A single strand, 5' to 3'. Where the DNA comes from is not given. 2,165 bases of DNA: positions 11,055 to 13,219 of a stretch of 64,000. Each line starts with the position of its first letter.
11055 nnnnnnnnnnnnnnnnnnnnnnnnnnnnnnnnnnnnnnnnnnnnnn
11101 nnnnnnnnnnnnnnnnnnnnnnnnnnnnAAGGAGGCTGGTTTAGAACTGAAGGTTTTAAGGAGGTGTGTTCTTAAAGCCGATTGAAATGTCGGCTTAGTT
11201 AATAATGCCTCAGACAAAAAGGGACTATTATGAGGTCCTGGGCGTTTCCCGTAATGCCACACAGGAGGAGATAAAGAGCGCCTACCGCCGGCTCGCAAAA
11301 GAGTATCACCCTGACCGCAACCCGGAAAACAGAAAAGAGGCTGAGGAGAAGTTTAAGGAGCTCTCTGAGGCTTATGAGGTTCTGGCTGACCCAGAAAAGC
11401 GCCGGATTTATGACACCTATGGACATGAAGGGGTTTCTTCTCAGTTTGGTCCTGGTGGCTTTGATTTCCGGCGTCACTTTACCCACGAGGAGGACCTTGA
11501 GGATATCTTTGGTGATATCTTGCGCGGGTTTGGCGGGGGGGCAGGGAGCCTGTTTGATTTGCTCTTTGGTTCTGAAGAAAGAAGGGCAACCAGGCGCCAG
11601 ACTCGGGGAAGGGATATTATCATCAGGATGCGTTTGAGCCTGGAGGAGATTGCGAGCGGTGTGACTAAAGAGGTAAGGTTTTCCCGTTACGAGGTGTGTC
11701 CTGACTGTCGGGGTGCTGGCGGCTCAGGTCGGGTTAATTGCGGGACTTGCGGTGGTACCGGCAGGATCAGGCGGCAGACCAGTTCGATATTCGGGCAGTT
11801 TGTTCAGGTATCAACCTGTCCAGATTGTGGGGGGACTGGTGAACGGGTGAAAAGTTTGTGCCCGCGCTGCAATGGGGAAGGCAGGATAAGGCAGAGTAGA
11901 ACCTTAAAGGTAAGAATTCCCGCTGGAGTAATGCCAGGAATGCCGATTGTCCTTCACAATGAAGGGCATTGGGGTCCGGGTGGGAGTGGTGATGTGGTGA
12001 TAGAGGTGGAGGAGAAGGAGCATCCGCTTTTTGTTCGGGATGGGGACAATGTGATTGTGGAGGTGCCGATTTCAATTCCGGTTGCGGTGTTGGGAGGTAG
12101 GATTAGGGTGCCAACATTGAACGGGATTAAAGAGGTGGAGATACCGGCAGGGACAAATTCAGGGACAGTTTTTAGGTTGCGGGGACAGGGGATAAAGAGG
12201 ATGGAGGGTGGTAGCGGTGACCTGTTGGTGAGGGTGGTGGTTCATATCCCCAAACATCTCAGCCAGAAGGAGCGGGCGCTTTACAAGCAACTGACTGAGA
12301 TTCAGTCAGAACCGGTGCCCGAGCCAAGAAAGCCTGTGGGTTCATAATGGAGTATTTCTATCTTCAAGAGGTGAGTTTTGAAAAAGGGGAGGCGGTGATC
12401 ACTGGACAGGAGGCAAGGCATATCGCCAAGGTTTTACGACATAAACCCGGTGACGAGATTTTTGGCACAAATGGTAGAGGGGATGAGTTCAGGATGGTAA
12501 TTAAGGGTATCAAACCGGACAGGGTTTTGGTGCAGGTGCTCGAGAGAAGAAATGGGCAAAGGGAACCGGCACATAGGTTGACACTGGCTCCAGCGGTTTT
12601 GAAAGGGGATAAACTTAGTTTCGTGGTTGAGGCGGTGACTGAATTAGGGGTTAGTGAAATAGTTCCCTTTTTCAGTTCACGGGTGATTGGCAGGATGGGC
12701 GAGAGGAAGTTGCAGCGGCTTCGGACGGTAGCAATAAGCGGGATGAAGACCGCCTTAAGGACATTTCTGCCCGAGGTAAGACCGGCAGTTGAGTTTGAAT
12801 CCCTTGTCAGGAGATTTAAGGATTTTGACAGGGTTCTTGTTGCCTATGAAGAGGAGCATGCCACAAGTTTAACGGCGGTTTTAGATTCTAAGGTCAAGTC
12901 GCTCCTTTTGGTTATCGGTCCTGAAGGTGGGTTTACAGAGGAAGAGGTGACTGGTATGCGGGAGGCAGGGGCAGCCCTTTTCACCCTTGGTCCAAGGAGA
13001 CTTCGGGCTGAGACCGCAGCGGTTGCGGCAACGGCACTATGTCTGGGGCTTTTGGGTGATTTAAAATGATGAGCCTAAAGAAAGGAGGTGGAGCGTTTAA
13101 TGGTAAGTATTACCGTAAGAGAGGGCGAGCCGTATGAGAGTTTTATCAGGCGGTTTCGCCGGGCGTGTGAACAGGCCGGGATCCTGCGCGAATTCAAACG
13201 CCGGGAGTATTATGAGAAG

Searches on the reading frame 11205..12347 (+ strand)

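Call 40: search_protein_families(library=pfam, proteins=[window:11205-12347:+], max_evalue=0.00001)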
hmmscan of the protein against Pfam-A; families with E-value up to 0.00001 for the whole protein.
window:11205-12347:+ (380 aa): 3 families
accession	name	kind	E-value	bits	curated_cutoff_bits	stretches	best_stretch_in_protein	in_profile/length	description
PF01556.23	DnaJ_C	-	3.4e-42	144.5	26.6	1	140-349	3-152/152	DnaJ C terminal domain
PF00226.36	DnaJ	-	7.7e-30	103.2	27.8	1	7-70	1-63/63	DnaJ domain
PF00684.25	DnaJ_CXXCXGXG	-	6.1e-12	46.1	32.7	1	165-226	1-65/65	DnaJ central domain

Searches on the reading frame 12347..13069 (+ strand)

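Call 40: search_protein_families(library=pfam, proteins=[window:12347-13069:+], max_evalue=0.00001)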
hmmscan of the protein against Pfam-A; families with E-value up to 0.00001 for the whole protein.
window:12347-13069:+ (240 aa): 2 families
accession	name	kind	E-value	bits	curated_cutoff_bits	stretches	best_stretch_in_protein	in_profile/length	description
PF04452.19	Methyltrans_RNA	-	1.2e-42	145.7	23.9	1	74-231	4-163/165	RNA methyltransferase domain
PF20260.4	PUA_4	-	5.4e-10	39.7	23.9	1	18-65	1-48/48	RNA methyltransferase PUA domain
